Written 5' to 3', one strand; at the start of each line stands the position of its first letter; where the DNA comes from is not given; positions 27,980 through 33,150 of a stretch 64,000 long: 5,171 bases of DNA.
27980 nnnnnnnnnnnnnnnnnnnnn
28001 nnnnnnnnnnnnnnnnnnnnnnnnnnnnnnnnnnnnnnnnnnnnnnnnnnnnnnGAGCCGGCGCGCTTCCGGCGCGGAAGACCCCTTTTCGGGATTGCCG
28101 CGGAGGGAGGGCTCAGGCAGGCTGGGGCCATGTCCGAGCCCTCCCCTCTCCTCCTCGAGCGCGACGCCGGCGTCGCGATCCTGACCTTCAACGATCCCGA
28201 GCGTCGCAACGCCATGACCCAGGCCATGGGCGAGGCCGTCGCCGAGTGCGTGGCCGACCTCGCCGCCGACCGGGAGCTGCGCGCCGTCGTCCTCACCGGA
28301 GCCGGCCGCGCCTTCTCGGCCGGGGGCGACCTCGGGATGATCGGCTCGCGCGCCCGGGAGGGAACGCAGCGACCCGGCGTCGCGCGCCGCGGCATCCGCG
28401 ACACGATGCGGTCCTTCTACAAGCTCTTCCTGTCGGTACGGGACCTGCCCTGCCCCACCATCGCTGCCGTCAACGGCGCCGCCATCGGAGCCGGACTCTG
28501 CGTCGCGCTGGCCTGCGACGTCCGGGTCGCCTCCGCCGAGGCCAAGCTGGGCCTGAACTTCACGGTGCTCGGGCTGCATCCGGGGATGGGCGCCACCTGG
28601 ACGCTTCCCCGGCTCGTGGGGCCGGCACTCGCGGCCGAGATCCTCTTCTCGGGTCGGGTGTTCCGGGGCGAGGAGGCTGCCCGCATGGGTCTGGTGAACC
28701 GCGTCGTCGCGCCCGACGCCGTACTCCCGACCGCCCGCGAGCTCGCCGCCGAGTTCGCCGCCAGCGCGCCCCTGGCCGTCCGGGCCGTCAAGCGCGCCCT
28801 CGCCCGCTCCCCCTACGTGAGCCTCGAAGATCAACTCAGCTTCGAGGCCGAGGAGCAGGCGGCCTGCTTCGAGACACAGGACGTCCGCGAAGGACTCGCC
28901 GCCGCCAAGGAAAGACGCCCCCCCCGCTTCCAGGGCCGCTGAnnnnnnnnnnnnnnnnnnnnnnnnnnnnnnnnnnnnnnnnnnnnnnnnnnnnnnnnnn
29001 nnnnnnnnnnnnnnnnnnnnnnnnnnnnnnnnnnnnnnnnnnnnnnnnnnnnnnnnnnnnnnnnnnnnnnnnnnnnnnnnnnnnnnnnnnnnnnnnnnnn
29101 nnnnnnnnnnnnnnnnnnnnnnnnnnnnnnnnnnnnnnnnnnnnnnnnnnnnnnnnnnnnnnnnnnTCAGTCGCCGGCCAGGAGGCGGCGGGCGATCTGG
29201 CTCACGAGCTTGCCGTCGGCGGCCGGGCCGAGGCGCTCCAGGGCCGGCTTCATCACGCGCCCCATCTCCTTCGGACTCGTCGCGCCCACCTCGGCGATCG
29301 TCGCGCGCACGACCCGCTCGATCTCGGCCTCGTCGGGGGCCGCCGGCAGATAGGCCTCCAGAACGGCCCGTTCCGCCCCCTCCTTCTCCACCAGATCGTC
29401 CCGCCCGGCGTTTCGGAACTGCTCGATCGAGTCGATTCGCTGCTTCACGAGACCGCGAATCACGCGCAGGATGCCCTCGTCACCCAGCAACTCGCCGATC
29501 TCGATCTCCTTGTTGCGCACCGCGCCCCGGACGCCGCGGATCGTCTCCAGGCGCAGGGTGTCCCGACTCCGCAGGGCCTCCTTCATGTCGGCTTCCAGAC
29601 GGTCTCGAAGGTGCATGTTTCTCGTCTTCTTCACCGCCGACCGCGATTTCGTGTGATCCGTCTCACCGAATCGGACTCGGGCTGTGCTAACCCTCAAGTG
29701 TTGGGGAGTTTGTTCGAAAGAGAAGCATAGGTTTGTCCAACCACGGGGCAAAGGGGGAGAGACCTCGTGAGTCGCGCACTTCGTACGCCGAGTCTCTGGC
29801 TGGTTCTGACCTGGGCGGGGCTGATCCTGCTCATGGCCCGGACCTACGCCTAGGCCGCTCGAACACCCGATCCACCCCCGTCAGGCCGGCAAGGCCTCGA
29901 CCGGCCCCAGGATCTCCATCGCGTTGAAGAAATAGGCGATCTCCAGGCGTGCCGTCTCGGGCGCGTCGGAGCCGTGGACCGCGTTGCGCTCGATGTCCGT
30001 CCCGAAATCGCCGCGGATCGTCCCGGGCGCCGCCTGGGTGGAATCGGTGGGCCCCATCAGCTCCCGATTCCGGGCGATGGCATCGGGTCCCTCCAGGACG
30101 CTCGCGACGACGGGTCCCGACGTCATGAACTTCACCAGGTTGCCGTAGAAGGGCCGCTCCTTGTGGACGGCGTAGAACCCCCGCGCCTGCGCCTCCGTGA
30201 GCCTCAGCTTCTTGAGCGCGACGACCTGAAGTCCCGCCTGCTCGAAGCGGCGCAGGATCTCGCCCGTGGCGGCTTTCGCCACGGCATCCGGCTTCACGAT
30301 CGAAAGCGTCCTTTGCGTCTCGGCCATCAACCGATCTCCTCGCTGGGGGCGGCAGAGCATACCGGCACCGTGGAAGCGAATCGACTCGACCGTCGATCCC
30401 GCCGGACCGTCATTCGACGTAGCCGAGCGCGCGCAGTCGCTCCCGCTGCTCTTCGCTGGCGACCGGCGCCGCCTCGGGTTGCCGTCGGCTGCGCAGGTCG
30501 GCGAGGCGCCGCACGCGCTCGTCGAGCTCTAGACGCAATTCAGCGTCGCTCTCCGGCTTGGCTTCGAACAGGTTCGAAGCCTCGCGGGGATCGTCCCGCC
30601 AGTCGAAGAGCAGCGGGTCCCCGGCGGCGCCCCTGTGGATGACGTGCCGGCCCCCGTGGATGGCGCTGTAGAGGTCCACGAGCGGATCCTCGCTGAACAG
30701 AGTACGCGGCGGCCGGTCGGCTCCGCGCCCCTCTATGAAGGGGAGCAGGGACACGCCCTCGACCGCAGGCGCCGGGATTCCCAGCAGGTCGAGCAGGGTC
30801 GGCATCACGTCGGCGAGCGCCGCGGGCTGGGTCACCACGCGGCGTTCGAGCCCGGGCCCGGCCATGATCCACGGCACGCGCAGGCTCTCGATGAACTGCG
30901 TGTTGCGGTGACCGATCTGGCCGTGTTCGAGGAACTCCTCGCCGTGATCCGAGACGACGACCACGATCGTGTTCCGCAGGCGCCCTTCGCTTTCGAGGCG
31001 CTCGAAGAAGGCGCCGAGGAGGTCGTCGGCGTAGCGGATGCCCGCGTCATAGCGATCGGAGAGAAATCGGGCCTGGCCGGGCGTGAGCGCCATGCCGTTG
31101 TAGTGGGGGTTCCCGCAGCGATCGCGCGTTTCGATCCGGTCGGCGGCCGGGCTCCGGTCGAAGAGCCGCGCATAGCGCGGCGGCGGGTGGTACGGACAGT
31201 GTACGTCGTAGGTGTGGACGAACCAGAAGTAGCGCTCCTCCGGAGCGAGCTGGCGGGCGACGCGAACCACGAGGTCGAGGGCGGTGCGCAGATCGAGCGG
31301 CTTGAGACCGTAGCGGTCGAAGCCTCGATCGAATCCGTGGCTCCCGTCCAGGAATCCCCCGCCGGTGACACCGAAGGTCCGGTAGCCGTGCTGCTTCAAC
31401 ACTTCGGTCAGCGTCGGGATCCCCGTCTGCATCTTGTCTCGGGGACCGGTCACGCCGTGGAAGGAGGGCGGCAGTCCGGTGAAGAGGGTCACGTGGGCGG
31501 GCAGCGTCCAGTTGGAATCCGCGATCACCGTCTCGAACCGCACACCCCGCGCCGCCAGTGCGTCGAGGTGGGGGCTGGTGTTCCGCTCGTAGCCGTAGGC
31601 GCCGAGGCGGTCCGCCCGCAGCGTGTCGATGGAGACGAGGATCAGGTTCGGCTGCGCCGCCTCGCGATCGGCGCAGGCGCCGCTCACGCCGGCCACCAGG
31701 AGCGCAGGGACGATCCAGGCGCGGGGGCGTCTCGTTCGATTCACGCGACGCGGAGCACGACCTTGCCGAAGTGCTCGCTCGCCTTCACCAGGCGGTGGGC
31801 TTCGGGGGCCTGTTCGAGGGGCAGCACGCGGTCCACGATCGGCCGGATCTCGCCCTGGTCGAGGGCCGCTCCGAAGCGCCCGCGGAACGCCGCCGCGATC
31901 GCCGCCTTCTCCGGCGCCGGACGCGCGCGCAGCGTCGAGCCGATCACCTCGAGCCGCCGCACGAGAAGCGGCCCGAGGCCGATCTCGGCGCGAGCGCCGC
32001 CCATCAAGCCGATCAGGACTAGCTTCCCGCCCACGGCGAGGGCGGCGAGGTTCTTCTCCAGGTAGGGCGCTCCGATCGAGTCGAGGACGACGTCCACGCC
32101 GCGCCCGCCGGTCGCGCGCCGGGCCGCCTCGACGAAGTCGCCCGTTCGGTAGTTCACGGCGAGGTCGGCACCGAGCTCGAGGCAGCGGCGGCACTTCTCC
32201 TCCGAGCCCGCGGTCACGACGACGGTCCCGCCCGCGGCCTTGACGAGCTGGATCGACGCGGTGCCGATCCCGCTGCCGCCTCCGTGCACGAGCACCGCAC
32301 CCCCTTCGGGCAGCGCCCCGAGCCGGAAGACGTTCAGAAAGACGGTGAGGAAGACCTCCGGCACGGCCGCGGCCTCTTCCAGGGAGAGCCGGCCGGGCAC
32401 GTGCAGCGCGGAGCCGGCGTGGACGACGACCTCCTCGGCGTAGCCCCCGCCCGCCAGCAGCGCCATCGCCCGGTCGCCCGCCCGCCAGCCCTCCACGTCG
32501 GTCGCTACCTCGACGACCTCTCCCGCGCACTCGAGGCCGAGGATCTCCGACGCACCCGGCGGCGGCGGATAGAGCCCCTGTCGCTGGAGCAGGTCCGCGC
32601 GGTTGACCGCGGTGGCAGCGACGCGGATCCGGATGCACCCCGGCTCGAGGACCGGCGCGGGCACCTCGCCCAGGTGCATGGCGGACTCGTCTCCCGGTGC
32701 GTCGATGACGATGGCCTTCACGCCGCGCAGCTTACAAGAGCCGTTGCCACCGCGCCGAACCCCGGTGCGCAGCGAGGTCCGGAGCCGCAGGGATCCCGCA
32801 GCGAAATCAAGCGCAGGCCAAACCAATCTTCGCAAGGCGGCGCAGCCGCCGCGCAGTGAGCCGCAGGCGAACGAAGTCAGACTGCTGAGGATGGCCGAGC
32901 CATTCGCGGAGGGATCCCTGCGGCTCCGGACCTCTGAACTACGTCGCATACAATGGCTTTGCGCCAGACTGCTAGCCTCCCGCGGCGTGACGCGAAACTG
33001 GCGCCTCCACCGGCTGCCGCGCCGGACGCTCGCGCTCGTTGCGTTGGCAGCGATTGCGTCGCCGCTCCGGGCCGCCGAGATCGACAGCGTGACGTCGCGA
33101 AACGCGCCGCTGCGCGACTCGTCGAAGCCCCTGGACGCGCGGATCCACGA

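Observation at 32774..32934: The arms of the element differ between copies but each pair stays complementary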

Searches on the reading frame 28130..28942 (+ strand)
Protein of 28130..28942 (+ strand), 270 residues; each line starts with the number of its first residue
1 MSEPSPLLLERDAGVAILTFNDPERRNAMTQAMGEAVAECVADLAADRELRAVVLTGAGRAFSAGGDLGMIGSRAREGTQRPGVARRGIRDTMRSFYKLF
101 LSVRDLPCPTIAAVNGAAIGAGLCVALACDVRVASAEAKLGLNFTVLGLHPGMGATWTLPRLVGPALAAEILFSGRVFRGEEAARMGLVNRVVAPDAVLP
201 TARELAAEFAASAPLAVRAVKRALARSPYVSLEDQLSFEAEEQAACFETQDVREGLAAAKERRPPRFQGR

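Call 19: search_protein_families(library=pfam, proteins=[window:28130-28942:+])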
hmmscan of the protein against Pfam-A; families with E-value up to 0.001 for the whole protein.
window:28130-28942:+ (270 aa): 2 families
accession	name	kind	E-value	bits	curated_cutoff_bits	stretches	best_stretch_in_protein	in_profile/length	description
PF00378.25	ECH_1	-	8.7e-62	209.1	27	1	11-269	2-250/251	Enoyl-CoA hydratase/isomerase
PF16113.10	ECH_2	-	4.5e-33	115.6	27.2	1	16-197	2-176/335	Enoyl-CoA hydratase/isomerase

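Call 20: find_encoding_contigs(protein=window:28130-28942:+, flank=10000, max_places=6)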
Protein window:28130-28942:+ (270 aa): 5 contigs read that carry it; 5 places shown.
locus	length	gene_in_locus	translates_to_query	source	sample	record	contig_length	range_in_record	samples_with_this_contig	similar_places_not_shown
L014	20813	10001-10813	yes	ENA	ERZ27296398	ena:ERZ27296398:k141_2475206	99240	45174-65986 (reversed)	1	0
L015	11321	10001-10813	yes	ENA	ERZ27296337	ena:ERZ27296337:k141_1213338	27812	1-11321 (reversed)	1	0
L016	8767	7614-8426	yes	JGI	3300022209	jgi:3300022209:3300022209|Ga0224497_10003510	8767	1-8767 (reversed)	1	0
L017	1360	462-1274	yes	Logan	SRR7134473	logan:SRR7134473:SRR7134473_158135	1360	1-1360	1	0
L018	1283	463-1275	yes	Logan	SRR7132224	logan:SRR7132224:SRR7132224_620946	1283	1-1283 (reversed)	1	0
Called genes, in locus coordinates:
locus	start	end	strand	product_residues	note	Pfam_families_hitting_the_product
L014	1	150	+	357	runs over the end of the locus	PF10555:MraY_sig1 (weak), PF00953:Glycos_transf_4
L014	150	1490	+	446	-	PF21799:MurD-like_N, PF08245:Mur_ligase_M, PF02875:Mur_ligase_C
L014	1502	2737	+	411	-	PF01098:FTSW_RODA_SPOVE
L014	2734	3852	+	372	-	PF03033:Glyco_transf_28, PF13579:Glyco_trans_4_4 (weak), PF04101:Glyco_tran_28_C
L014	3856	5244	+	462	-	PF01225:Mur_ligase, PF08245:Mur_ligase_M, PF02875:Mur_ligase_C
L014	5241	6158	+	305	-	PF01565:FAD_binding_4, PF02873:MurB_C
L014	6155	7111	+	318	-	PF08478:POTRA_1 (weak)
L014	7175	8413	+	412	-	PF00012:HSP70 (faint), PF14450:FtsA, PF02491:SHS2_FTSA, PF06723:MreB_Mbl, PF11104:PilM_2 (weak), PF06277:EutA (weak), PF14450:FtsA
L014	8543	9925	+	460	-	PF00091:Tubulin, PF12327:FtsZ_C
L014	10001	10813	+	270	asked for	PF00378:ECH_1, PF16113:ECH_2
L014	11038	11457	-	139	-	PF09424:YqeY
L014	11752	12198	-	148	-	PF00334:NDK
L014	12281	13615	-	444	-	PF00884:Sulfatase, PF01663:Phosphodiest, PF16347:SGSH_C (faint)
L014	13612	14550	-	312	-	PF08240:ADH_N, PF00107:ADH_zinc_N, PF13602:ADH_zinc_N_2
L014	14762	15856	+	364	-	-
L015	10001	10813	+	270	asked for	PF00378:ECH_1, PF16113:ECH_2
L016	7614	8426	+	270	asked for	PF00378:ECH_1, PF16113:ECH_2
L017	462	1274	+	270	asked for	PF00378:ECH_1, PF16113:ECH_2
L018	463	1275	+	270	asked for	PF00378:ECH_1, PF16113:ECH_2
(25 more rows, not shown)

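Call 43: find_homologous_proteins(query=window:28130-28942:+, max_evalue=1e-60)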
Query window:28130-28942:+ (270 aa): 1547 proteins with E <= 1e-60 among 8000 candidates; the best 120 are listed.
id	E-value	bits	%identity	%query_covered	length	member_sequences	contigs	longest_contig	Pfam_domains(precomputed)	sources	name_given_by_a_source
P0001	2.8e-166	569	100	100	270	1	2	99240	PF00378.26,PF16113.11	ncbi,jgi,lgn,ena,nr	ncbi:MAG: enoyl-CoA hydratase/isomerase family protein [Myxococcales bacterium]|nr:enoyl-CoA hydrata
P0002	1.8e-146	504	89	100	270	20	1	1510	PF00378.26,PF16113.11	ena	-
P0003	7.9e-144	496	86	100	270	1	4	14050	PF00378.26,PF16113.11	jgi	jgi:enoyl-CoA hydratase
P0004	3.2e-135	468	82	100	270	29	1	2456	PF00378.26,PF16113.11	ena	-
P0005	1.8e-131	455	80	100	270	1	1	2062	PF00378.26,PF16113.11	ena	-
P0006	1.2e-125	436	77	100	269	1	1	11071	PF00378.26,PF16113.11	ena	-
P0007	1.7e-125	436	77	100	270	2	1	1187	PF00378.26,PF16113.11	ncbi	-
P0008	5.8e-124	431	77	99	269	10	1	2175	PF00378.26,PF16113.11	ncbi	-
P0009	6.1e-124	431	76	99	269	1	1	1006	PF00378.26,PF16113.11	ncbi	-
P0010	1.5e-123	429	77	99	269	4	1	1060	PF00378.26,PF16113.11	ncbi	-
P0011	9.5e-123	427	77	98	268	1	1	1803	PF00378.26,PF16113.11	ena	-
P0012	1.5e-122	426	77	99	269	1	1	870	PF00378.26,PF16113.11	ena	-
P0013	1.7e-122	426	76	99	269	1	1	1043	PF00378.26,PF16113.11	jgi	-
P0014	5.4e-122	424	76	100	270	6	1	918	PF00378.26,PF16113.11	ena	-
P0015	1.3e-121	423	75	99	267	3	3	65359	PF00378.26,PF16113.11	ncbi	-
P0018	6.7e-121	421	76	100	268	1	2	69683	PF00378.26,PF16113.11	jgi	jgi:enoyl-CoA hydratase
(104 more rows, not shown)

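Call 44: find_encoding_contigs(protein=P0003, flank=6000, max_places=3)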
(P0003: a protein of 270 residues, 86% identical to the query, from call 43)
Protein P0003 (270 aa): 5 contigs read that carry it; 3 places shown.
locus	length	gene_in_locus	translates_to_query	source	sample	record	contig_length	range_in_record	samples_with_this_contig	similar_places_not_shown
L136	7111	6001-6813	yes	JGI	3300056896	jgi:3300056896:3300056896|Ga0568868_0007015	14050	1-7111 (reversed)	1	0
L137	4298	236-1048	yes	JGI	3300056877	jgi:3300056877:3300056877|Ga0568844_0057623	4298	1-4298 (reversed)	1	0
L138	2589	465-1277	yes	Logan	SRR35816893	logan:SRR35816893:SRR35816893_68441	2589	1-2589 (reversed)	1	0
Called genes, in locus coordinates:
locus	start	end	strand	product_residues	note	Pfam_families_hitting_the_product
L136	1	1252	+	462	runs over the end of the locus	PF01225:Mur_ligase, PF08245:Mur_ligase_M, PF02875:Mur_ligase_C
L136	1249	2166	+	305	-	PF01565:FAD_binding_4, PF02873:MurB_C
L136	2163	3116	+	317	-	PF08478:POTRA_1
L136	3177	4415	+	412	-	PF00012:HSP70 (faint), PF14450:FtsA, PF02491:SHS2_FTSA, PF06723:MreB_Mbl, PF11104:PilM_2 (weak), PF06277:EutA (weak), PF14450:FtsA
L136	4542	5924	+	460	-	PF00091:Tubulin, PF12327:FtsZ_C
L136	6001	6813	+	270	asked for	PF00378:ECH_1, PF16113:ECH_2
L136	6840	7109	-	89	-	?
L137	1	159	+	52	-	?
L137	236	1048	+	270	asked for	PF00378:ECH_1, PF16113:ECH_2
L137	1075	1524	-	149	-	PF09424:YqeY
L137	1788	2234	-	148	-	PF00334:NDK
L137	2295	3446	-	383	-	PF02771:Acyl-CoA_dh_N, PF02770:Acyl-CoA_dh_M, PF00441:Acyl-CoA_dh_1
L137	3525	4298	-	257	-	?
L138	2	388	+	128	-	?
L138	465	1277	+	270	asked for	PF00378:ECH_1, PF16113:ECH_2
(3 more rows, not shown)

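Call 45: find_encoding_contigs(protein=P0006, flank=6000, max_places=2)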
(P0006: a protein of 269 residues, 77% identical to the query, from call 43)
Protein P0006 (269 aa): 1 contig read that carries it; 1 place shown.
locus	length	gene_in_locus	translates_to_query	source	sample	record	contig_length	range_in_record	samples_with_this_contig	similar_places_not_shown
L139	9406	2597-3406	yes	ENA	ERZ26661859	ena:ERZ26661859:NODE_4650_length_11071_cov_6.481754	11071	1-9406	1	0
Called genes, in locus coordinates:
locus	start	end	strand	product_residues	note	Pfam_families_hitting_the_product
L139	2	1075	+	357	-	?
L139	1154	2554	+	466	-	PF00091:Tubulin, PF12327:FtsZ_C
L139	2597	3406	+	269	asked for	PF00378:ECH_1, PF16113:ECH_2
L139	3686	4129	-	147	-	PF00334:NDK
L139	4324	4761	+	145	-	-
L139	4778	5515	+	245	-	PF04989:RMNT_CmcI, PF13578:Methyltransf_24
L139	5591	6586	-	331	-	PF08240:ADH_N, PF00107:ADH_zinc_N, PF13602:ADH_zinc_N_2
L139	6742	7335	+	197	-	-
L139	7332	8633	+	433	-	PF08757:CotH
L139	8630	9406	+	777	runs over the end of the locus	-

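Call 46: find_encoding_contigs(protein=P0018, flank=6000, max_places=2)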
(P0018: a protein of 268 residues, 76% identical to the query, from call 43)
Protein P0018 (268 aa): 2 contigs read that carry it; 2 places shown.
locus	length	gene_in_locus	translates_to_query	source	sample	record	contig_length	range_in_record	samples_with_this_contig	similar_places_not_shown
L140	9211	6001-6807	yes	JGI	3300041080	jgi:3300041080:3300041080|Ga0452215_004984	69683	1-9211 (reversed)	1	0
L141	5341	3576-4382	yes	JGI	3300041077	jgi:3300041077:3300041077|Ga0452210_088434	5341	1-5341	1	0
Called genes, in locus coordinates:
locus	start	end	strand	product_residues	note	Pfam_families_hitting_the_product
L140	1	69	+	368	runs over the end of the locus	PF03033:Glyco_transf_28, PF04101:Glyco_tran_28_C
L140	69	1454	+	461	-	PF01225:Mur_ligase, PF08245:Mur_ligase_M, PF02875:Mur_ligase_C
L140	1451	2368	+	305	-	PF01565:FAD_binding_4, PF02873:MurB_C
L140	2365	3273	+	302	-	PF08478:POTRA_1 (weak)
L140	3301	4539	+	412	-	PF00012:HSP70 (faint), PF14450:FtsA, PF02491:SHS2_FTSA, PF06723:MreB_Mbl, PF11104:PilM_2 (weak), PF06277:EutA (weak), PF14450:FtsA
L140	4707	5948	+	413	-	PF00091:Tubulin, PF12327:FtsZ_C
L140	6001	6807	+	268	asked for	PF00378:ECH_1, PF16113:ECH_2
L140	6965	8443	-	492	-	PF21623:HK_sensor_dom_bact, PF02743:dCache_1 (weak), PF00989:PAS, PF08448:PAS_4 (weak), PF13426:PAS_9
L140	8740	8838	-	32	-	-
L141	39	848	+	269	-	PF08478:POTRA_1 (weak)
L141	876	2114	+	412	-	PF00012:HSP70 (faint), PF14450:FtsA, PF02491:SHS2_FTSA, PF06723:MreB_Mbl, PF11104:PilM_2 (weak), PF06277:EutA (weak), PF14450:FtsA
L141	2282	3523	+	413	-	PF00091:Tubulin, PF12327:FtsZ_C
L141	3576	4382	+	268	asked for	PF00378:ECH_1, PF16113:ECH_2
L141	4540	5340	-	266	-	?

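Call 93: find_encoding_contigs(protein=P0002, flank=3000, max_places=3)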
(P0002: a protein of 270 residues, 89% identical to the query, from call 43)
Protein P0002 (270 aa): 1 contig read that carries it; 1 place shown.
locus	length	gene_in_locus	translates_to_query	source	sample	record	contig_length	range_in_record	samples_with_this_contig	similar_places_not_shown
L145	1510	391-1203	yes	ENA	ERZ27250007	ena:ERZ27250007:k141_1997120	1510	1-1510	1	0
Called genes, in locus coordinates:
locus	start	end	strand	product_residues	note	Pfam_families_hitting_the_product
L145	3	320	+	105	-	?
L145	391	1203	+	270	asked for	PF00378:ECH_1, PF16113:ECH_2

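Call 94: find_encoding_contigs(protein=P0004, flank=3000, max_places=3)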
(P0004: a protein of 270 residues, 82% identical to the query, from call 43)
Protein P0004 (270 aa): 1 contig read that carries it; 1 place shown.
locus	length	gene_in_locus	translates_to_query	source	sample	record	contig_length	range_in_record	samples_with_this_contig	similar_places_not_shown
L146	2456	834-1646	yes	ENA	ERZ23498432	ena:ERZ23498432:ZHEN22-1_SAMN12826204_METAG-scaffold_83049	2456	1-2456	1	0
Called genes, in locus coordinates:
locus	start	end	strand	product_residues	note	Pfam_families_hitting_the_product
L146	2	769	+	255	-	?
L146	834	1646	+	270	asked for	PF00378:ECH_1, PF16113:ECH_2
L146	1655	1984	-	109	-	PF09424:YqeY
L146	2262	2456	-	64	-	?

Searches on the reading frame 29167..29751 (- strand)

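Call 19: search_protein_families(library=pfam, proteins=[window:29167-29751:-])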
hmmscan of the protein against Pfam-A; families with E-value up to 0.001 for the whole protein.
window:29167-29751:- (194 aa): 1 family
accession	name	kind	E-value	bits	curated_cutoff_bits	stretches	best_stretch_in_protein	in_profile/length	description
PF09424.15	YqeY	-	4.4e-42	144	27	1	50-191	2-143/143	Yqey-like protein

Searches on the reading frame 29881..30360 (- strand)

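Call 19: search_protein_families(library=pfam, proteins=[window:29881-30360:-])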
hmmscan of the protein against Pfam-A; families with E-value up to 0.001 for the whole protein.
window:29881-30360:- (159 aa): 1 family
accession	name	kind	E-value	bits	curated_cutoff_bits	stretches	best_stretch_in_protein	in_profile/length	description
PF00334.24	NDK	-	5.2e-56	188.7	27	1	16-150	1-135/135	Nucleoside diphosphate kinase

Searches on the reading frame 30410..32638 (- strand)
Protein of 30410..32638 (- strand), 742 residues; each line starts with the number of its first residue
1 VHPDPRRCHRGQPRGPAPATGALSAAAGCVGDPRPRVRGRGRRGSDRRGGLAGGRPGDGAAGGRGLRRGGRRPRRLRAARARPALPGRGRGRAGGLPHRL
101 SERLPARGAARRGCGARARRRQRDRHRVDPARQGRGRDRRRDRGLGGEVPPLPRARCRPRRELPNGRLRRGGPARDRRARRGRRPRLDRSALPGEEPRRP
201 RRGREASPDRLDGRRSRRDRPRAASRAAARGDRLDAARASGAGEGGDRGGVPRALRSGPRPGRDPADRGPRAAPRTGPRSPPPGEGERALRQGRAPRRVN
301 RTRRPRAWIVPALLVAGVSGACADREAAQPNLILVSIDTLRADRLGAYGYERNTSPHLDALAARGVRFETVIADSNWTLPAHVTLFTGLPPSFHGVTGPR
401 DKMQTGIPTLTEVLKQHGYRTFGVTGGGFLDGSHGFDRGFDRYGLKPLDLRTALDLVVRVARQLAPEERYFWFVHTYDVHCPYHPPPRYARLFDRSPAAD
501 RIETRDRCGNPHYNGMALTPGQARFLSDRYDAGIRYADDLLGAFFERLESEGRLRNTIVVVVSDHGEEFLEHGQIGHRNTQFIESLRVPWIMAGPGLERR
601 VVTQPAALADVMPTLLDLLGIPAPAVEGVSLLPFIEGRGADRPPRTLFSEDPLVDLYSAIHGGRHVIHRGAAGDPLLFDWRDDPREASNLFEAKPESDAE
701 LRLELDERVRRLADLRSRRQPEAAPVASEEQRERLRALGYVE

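Call 19: search_protein_families(library=pfam, proteins=[window:30410-32638:-])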
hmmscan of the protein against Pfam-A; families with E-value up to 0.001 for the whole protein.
window:30410-32638:- (742 aa): 4 families
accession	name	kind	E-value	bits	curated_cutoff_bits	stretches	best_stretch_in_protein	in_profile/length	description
PF00884.28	Sulfatase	-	3.8e-45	154.9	25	1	330-621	1-301/301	Sulfatase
PF01663.27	Phosphodiest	-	7.4e-15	55.8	23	2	332-398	1-64/342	Type I phosphodiesterase / nucleotide pyrophosphatase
PF16347.10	SGSH_C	-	2.3e-05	25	29.3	1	581-711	11-150/154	N-sulphoglucosamine sulphohydrolase, C-terminal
PF02995.22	DUF229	-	0.00019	20.7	25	1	527-572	303-348/496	Protein of unknown function (DUF229)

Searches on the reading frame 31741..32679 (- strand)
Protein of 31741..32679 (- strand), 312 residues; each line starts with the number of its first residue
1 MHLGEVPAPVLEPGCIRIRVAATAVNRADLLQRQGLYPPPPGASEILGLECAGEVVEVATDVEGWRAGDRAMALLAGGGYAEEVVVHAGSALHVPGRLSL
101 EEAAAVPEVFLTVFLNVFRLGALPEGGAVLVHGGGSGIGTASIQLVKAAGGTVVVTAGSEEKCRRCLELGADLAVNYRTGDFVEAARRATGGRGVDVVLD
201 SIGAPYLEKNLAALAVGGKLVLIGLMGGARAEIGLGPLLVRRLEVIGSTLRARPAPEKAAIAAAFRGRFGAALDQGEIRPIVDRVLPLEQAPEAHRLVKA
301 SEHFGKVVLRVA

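Call 19: search_protein_families(library=pfam, proteins=[window:31741-32679:-])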
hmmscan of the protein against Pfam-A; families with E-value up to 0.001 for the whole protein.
window:31741-32679:- (312 aa): 3 families
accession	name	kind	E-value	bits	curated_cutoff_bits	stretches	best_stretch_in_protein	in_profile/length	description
PF00107.32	ADH_zinc_N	-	2.7e-29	102.2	31.8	1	137-257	1-120/129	Zinc-binding dehydrogenase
PF13602.12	ADH_zinc_N_2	-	2.2e-25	90.6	27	1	169-309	1-134/134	Zinc-binding dehydrogenase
PF08240.17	ADH_N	-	6.7e-14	52.4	23.5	1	13-95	2-103/104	Alcohol dehydrogenase GroES-like domain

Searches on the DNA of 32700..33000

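Call 9: search_rna_families(source=window, start=32700, end=33000, threshold=evalue, max_evalue=10, show_alignments=2)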
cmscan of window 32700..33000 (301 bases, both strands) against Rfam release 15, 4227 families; matches with E-value up to 10: 3.
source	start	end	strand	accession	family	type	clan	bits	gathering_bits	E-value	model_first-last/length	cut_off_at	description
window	32712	32788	-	RF00793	mir-497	Gene; miRNA;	-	22.4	62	0.03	1-85/85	no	mir-497 microRNA precursor family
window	32765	32940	-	RF03375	MIR1094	Gene; miRNA;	-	21.9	80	0.027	1-104/104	no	MIR1094 microRNA precursor family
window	32773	32932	-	RF00102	VA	Gene;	-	13.9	62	7.6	1-159/159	no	VA RNA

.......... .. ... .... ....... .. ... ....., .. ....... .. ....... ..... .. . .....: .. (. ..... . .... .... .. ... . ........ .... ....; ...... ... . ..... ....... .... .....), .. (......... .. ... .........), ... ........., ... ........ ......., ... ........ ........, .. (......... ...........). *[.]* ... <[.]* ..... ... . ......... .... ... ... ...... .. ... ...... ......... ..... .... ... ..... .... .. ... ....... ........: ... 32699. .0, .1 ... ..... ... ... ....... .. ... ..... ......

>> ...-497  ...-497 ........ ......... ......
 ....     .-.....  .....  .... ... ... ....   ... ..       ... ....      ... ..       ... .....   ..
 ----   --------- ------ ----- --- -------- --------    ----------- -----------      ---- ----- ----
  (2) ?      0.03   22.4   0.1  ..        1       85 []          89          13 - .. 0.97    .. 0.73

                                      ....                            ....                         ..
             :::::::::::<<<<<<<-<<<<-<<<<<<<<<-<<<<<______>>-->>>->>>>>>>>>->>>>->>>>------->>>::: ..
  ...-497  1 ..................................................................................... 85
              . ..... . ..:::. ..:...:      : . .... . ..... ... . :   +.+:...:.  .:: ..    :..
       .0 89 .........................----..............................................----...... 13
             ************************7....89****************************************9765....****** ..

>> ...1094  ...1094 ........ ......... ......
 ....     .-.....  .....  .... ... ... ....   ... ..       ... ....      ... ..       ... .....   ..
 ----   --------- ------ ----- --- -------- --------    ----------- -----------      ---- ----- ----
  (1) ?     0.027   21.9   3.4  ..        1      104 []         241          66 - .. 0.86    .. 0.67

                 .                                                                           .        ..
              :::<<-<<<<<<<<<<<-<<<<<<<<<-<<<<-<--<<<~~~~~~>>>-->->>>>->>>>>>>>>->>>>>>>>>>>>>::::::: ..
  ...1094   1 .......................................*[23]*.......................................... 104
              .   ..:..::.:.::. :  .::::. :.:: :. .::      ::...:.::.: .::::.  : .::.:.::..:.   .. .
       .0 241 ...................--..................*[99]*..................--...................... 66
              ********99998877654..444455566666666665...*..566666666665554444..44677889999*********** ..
